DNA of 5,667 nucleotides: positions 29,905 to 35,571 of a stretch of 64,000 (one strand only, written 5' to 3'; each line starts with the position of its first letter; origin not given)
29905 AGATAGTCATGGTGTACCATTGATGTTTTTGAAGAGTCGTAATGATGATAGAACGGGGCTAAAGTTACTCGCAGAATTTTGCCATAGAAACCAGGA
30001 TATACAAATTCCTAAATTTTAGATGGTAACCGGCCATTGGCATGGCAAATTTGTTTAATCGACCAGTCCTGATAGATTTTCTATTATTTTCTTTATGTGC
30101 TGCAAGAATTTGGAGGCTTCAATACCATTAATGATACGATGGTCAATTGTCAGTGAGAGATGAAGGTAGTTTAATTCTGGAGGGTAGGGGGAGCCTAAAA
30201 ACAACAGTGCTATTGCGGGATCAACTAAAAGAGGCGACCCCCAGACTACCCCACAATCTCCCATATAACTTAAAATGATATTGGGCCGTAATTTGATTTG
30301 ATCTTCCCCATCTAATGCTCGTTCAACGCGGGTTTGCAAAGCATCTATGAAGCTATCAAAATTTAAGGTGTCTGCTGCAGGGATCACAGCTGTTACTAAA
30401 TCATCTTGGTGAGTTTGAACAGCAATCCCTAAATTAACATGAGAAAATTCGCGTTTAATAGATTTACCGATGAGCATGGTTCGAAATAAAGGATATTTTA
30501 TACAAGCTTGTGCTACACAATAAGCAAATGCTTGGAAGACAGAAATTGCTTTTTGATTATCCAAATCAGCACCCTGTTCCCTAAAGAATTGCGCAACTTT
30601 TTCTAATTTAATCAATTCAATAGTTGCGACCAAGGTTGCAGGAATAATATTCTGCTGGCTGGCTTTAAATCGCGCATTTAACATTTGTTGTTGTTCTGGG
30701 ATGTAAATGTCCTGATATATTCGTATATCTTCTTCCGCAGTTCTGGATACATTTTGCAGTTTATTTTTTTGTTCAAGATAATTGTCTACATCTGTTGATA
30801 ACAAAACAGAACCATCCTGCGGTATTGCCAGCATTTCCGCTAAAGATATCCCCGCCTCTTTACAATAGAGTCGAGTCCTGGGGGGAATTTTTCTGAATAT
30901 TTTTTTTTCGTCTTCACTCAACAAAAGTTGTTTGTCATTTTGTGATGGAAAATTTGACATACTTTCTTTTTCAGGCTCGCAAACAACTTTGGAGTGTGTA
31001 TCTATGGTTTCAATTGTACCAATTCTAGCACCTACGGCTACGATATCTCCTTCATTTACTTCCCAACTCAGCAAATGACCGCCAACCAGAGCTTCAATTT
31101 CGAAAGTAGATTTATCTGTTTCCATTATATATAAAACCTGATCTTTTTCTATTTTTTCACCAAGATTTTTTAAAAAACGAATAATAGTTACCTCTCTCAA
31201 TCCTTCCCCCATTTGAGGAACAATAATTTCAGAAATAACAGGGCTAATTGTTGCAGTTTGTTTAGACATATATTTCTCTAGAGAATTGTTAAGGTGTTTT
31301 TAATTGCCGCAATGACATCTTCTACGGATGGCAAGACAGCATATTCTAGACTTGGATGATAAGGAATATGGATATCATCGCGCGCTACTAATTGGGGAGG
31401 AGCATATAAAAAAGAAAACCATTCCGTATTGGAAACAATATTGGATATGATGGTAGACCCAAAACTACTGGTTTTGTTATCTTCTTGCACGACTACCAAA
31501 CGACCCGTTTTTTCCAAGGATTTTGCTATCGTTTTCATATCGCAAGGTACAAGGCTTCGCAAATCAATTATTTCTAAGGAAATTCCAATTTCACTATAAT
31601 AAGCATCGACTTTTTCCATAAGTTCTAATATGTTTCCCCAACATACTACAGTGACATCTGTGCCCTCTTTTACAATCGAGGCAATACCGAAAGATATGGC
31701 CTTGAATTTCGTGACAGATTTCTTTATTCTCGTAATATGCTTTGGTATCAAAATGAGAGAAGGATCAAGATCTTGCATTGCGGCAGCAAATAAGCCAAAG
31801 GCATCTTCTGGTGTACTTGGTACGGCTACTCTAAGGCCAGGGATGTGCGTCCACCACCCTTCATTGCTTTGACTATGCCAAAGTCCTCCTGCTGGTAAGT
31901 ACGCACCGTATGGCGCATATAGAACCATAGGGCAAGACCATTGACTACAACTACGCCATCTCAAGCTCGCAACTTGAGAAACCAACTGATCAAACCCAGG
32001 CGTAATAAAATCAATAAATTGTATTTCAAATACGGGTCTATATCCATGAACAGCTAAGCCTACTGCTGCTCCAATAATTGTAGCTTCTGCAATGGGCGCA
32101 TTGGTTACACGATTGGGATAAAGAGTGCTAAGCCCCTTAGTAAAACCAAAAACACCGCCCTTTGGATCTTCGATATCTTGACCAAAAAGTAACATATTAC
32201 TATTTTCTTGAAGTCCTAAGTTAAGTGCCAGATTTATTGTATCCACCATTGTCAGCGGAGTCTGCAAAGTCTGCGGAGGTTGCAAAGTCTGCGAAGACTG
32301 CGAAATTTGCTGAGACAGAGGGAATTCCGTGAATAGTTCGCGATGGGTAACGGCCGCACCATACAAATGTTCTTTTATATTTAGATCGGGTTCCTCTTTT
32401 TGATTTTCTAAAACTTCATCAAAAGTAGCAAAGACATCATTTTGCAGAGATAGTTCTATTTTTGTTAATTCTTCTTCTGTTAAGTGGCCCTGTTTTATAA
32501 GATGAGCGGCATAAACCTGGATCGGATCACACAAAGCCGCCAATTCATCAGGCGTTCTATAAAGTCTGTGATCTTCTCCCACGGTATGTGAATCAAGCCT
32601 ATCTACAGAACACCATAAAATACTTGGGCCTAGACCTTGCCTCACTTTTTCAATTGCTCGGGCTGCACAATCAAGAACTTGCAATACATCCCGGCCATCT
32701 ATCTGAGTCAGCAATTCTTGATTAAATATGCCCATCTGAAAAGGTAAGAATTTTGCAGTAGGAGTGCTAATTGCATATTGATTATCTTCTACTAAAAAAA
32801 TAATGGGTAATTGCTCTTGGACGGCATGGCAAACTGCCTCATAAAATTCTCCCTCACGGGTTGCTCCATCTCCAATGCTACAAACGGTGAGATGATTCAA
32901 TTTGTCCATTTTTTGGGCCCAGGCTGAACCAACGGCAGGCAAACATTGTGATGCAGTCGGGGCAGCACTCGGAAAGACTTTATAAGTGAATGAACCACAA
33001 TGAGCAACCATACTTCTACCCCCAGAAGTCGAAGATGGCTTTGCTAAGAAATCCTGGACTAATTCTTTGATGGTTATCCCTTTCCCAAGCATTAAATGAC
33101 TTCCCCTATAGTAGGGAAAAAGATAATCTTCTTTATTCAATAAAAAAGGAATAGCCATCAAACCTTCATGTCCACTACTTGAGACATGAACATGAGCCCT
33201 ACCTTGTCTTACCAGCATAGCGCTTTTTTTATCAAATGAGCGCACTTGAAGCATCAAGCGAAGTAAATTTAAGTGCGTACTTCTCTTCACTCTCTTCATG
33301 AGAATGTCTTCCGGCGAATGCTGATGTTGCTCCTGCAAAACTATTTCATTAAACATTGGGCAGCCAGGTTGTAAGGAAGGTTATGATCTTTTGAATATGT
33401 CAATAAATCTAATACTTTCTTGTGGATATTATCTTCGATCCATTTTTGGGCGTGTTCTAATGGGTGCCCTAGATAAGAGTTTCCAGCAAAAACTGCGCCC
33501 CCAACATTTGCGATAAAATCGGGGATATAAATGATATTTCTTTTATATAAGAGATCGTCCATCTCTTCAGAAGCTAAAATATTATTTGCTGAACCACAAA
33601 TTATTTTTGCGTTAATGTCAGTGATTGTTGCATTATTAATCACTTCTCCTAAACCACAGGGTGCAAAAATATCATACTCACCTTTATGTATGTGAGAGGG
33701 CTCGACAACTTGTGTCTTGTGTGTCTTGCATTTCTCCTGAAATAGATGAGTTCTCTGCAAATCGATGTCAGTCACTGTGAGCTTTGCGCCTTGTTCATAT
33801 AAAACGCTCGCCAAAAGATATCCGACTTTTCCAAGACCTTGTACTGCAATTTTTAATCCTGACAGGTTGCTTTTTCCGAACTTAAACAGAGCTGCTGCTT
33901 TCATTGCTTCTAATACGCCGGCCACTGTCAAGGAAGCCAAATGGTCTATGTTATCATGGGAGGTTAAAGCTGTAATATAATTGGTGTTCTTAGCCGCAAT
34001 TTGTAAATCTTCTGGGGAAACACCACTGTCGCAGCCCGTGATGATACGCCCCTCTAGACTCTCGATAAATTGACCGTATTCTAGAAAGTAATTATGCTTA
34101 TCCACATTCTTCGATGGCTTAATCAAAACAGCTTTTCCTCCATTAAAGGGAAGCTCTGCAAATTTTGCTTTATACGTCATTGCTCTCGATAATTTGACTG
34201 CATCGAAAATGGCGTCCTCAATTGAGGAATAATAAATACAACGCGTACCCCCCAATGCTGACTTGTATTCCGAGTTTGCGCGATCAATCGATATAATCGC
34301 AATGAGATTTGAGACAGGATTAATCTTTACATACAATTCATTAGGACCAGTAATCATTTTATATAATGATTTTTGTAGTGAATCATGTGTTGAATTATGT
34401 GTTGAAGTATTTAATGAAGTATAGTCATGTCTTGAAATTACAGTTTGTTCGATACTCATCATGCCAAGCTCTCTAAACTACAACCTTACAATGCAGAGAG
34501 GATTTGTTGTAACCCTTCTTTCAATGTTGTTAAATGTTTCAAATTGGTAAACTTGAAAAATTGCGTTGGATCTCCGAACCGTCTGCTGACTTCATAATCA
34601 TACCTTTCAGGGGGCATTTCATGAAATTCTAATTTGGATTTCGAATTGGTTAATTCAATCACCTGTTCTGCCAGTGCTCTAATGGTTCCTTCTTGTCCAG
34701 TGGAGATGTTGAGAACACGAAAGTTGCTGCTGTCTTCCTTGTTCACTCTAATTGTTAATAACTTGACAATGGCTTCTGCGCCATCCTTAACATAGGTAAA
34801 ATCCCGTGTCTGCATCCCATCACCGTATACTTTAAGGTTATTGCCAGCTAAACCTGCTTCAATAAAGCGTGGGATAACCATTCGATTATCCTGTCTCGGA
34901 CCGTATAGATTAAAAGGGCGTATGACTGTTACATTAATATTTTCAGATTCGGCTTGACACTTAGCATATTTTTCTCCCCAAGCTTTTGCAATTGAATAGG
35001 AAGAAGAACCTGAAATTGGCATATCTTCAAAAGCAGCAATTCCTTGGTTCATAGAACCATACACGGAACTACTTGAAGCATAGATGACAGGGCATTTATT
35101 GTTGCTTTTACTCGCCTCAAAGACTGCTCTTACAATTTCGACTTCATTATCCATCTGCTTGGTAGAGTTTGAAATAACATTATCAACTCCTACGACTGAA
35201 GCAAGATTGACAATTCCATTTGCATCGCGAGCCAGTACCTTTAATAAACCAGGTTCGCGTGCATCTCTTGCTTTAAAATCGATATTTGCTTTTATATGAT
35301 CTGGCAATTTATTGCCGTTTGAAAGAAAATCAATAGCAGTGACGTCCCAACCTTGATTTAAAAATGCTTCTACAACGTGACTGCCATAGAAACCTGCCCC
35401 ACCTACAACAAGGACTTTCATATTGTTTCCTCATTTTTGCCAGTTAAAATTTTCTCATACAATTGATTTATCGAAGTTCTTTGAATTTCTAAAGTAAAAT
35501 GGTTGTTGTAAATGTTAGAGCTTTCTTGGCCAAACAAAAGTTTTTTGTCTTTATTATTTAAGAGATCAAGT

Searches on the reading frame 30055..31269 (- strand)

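Call 9: search_protein_families(library=pfam, proteins=[window:30055-31269:-], max_evalue=0.001)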
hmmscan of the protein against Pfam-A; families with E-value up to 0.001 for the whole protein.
window:30055-31269:- (404 aa): 2 families
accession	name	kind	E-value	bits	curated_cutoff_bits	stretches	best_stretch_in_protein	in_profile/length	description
PF00198.28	2-oxoacid_dh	-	6.9e-27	94.8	23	1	190-401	9-229/232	2-oxoacid dehydrogenases acyltransferase (catalytic domain)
PF00364.28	Biotin_lipoyl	-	4.5e-13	49.3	22.1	1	14-86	2-73/73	Biotin-requiring enzyme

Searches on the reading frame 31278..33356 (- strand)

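Call 9: search_protein_families(library=pfam, proteins=[window:31278-33356:-], max_evalue=0.001)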
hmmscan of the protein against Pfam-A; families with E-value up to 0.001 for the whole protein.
window:31278-33356:- (692 aa): 4 families
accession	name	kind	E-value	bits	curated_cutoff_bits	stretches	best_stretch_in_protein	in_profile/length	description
PF00676.26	E1_dh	-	6.7e-45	153.8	22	1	33-323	2-299/300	Dehydrogenase E1 component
PF02779.29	Transket_pyr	-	2.4e-28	99.4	27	1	368-542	3-172/174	Transketolase, pyrimidine binding domain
PF02780.25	Transketolase_C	-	7.2e-23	81.3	25.9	1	559-681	3-124/124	Transketolase, C-terminal domain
PF13292.11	DXP_synthase_N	-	8.3e-07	29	21.2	1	140-211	119-190/274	1-deoxy-D-xylulose-5-phosphate synthase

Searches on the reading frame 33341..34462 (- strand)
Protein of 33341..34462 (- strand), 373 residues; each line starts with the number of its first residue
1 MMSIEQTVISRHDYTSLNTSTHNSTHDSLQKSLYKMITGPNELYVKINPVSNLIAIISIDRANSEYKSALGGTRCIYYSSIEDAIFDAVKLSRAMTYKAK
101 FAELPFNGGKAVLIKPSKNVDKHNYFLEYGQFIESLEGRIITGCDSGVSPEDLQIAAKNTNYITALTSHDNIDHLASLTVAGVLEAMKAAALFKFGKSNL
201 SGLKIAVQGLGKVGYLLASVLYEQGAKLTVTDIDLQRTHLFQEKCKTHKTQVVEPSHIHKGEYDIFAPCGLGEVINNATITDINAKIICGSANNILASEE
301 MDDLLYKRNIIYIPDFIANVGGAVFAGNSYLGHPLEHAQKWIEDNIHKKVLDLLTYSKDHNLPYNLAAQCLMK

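Call 9: search_protein_families(library=pfam, proteins=[window:33341-34462:-], max_evalue=0.001)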
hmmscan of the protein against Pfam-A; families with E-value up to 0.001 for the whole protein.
window:33341-34462:- (373 aa): 2 families
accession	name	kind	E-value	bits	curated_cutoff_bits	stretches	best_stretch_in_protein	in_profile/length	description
PF00208.27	ELFV_dehydrog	-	5.2e-16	59.5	23.4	1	246-327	95-178/241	Glutamate/Leucine/Phenylalanine/Valine dehydrogenase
PF02812.23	ELFV_dehydrog_N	-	1.8e-09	37.8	25.3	1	63-160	29-127/129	Glu/Leu/Phe/Val dehydrogenase, dimerisation domain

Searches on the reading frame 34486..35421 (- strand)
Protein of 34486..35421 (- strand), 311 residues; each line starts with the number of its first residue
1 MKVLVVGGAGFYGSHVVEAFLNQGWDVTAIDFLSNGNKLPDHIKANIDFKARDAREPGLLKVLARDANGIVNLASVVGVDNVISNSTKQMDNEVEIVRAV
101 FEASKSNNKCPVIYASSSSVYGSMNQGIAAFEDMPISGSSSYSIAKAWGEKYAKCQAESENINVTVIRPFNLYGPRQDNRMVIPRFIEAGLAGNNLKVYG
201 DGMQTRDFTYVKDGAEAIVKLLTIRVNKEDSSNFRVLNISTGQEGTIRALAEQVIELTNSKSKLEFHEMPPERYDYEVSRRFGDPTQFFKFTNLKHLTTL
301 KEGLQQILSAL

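Call 9: search_protein_families(library=pfam, proteins=[window:34486-35421:-], max_evalue=0.001)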
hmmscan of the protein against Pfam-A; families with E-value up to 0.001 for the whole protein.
window:34486-35421:- (311 aa): 8 families
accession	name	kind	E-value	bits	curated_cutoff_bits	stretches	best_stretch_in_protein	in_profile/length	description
PF01370.27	Epimerase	-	4.5e-48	164.2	20.9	1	3-227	1-230/240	NAD dependent epimerase/dehydratase family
PF16363.11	GDP_Man_Dehyd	-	8.6e-38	131.1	27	1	4-306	1-331/332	GDP-mannose 4,6 dehydratase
PF01073.25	3Beta_HSD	-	6.4e-16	58.6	22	1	4-219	1-226/280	3-beta hydroxysteroid dehydrogenase/isomerase family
PF04321.23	RmlD_sub_bind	-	5.3e-13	49.1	27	1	1-262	1-235/287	RmlD substrate binding domain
PF13460.12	NAD_binding_10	-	6.2e-06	26.6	27.2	1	7-175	1-149/184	NAD(P)H-binding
PF02719.21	Polysacc_synt_2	-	1.1e-05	25.2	20.2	1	3-263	1-252/293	Polysaccharide biosynthesis protein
PF07993.18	NAD_binding_4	-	0.00017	21.3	20.1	0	61-174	83-209/258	Male sterility protein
PF05368.20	NmrA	-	0.00031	20.9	27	1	2-103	4-97/298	NmrA-like family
